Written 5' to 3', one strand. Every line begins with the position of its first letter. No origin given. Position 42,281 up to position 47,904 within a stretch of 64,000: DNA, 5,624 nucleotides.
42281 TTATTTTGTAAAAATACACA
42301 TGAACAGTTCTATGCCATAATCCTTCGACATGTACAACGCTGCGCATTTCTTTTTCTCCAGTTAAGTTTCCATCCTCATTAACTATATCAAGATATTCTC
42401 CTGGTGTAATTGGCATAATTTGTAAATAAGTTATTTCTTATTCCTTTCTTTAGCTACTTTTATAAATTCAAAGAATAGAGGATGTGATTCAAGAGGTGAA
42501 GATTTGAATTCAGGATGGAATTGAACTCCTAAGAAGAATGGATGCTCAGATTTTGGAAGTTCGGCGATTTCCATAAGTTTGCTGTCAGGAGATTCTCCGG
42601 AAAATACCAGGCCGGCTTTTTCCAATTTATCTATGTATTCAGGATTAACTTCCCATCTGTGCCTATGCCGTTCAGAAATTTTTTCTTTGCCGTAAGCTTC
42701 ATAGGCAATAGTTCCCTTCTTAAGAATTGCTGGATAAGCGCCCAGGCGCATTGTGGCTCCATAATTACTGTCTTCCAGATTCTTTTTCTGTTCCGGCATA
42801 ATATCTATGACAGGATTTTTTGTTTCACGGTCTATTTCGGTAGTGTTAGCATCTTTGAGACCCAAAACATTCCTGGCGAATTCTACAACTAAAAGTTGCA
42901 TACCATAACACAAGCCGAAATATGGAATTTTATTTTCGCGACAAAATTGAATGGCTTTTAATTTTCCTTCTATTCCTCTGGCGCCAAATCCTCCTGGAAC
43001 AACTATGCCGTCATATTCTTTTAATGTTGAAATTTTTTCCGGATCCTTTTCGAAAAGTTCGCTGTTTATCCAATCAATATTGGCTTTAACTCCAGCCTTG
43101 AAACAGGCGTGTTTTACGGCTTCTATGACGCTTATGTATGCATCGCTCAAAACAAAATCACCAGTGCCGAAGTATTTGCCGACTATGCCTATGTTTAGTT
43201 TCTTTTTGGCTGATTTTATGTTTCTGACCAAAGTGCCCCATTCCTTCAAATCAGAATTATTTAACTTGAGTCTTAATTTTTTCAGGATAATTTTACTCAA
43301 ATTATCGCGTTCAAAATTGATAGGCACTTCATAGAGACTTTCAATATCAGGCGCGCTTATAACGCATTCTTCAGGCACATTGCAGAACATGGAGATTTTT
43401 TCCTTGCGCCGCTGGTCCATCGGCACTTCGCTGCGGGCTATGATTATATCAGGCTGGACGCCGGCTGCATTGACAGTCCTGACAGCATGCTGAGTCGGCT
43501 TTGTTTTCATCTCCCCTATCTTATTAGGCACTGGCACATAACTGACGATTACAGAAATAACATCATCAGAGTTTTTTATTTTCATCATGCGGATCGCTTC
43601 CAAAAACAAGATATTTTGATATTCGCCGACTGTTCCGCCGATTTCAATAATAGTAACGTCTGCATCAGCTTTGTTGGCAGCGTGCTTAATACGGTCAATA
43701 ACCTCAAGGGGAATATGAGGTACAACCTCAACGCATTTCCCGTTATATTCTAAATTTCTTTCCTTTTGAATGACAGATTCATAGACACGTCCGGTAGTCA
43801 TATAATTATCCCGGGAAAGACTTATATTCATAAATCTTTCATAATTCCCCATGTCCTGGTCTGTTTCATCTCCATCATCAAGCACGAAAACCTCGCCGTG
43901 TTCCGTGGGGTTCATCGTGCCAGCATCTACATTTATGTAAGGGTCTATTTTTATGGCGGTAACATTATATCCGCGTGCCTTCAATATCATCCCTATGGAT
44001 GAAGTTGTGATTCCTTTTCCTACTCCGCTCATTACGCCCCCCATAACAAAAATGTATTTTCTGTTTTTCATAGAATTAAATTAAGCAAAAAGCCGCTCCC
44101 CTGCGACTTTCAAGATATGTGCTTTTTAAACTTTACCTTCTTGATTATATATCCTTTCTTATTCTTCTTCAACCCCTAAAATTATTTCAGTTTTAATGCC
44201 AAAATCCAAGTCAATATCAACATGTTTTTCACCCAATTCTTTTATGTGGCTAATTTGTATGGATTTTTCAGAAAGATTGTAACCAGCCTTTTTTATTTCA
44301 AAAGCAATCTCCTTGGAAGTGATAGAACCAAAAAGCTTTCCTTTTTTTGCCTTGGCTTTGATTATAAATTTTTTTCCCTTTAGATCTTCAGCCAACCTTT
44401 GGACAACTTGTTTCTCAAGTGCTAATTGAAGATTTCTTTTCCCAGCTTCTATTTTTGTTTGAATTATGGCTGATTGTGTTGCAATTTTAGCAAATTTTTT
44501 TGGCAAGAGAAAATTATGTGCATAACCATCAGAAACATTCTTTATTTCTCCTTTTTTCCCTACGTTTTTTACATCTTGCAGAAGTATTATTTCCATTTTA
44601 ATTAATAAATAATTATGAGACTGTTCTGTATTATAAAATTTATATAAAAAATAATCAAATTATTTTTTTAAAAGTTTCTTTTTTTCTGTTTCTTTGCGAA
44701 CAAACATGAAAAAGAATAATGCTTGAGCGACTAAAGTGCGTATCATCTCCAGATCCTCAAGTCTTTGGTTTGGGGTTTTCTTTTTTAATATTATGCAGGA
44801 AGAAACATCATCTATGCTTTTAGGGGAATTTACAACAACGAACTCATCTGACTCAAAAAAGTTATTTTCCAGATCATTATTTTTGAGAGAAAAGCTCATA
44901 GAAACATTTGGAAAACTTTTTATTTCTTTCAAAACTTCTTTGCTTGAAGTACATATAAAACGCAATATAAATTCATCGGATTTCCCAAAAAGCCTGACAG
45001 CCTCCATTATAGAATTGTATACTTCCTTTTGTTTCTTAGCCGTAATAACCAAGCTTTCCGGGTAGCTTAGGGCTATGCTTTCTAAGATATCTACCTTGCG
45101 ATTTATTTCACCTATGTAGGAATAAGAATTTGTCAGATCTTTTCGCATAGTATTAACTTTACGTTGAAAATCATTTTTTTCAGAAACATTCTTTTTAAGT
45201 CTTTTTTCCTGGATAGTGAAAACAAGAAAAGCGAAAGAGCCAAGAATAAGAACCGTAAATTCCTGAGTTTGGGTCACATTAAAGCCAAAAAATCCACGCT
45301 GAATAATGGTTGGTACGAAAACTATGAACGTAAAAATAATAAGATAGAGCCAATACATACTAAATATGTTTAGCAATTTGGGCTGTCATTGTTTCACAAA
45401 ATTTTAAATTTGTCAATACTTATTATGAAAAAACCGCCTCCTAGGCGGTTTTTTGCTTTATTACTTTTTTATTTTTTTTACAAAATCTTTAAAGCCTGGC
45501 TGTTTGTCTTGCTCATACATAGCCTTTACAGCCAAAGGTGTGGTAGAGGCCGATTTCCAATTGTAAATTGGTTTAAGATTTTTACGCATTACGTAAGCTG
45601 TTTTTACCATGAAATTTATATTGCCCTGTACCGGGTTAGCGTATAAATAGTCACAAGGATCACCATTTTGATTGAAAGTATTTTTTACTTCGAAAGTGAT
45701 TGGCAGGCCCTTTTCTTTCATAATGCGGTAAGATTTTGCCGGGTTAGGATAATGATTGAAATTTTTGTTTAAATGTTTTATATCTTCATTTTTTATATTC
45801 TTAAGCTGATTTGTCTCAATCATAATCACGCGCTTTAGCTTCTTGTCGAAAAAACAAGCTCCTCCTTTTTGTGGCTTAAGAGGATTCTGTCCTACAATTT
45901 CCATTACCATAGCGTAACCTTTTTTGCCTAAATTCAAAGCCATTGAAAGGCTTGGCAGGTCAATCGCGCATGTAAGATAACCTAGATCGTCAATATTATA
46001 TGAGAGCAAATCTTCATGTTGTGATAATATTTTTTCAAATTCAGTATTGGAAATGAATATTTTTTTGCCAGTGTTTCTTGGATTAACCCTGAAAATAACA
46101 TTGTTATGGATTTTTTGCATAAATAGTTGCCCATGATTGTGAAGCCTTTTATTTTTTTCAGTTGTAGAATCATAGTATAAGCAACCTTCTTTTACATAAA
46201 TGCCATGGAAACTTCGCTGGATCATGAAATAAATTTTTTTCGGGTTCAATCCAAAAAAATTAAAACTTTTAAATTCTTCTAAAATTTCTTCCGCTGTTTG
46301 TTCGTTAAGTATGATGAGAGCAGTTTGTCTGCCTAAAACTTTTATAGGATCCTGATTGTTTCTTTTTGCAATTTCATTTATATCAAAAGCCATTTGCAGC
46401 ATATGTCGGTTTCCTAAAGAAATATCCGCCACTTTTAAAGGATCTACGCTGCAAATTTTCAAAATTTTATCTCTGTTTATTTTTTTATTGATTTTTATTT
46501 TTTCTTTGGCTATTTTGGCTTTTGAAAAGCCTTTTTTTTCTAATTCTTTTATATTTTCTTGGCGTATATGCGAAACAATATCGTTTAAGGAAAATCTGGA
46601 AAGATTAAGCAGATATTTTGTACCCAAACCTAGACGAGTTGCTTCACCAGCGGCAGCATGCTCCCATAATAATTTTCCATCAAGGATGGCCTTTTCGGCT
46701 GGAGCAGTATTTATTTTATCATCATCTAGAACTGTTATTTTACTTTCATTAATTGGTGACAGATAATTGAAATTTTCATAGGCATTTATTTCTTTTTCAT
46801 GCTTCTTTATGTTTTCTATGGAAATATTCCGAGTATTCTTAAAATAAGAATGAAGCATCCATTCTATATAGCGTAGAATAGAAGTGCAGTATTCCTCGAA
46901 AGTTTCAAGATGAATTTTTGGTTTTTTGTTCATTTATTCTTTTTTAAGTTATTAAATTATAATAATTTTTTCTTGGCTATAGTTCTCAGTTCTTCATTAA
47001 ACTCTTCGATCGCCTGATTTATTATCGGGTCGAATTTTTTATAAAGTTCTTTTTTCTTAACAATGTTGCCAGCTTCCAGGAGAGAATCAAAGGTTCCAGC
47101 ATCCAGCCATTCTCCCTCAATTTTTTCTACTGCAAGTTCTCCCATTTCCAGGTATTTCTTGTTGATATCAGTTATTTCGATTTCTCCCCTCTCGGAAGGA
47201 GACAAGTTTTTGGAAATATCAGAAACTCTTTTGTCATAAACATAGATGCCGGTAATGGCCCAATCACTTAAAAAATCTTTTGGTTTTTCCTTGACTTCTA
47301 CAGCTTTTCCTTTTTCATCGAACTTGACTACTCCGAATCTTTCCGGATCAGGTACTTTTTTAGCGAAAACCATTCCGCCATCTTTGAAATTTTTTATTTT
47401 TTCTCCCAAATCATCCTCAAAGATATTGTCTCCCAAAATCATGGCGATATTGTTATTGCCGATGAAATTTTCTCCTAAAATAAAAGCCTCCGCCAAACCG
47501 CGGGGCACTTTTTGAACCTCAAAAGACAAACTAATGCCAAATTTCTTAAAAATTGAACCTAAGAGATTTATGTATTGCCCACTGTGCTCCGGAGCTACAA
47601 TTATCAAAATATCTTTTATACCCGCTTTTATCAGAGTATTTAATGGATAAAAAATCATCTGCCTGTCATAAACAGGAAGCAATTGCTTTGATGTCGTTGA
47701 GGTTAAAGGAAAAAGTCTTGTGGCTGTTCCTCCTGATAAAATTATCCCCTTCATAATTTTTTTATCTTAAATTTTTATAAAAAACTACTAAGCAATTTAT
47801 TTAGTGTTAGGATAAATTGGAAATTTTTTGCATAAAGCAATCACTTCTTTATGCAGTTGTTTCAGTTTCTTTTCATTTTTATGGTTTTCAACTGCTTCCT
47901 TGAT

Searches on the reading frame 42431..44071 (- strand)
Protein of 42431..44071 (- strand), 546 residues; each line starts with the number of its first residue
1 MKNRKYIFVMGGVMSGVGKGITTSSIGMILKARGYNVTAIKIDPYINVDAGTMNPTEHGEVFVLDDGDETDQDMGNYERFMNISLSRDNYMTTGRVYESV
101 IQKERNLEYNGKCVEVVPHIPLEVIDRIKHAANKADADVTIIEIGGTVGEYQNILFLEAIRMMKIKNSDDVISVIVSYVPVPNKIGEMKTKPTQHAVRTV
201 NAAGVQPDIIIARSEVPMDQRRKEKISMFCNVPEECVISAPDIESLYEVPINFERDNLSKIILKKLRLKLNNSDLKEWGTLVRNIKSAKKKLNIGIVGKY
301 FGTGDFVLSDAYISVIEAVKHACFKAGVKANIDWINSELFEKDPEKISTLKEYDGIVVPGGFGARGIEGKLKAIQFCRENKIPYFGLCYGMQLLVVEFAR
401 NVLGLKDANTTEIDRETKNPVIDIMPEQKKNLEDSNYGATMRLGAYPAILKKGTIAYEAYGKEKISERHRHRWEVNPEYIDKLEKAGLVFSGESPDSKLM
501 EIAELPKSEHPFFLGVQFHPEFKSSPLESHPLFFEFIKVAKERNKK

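Call 57: search_protein_families(library=pfam, proteins=[window:42431-44071:-], max_evalue=0.00001)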
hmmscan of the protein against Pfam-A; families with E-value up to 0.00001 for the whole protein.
window:42431-44071:- (546 aa): 4 families
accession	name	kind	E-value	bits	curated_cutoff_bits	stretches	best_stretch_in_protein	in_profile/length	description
PF06418.20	CTP_synth_N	-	2.3e-110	368.6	26.1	1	5-268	1-265/265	CTP synthase N-terminus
PF00117.34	GATase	-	1.5e-40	139.4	22.8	1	308-538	2-189/190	Glutamine amidotransferase class-I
PF01656.29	CbiA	-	8.5e-07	29.4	25.4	1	13-274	6-54/125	CobQ/CobB/MinD/ParA nucleotide binding domain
PF07722.19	Peptidase_C26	-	1e-06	29.1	20.5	1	374-521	98-219/219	Peptidase C26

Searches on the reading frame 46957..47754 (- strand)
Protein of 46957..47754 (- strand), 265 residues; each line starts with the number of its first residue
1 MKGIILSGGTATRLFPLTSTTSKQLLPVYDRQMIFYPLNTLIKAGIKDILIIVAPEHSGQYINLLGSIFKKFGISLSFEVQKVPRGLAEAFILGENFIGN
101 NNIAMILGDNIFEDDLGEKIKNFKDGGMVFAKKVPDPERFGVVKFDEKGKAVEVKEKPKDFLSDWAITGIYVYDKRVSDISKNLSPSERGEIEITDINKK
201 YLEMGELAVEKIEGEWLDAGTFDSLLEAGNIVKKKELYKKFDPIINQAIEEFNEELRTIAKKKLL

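Call 57: search_protein_families(library=pfam, proteins=[window:46957-47754:-], max_evalue=0.00001)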
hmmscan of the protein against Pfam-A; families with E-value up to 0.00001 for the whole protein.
window:46957-47754:- (265 aa): 1 family
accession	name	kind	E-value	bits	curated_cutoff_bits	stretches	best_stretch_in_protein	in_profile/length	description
PF00483.29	NTP_transferase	-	3.4e-58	197.6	21.2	1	2-233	1-243/245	Nucleotidyl transferase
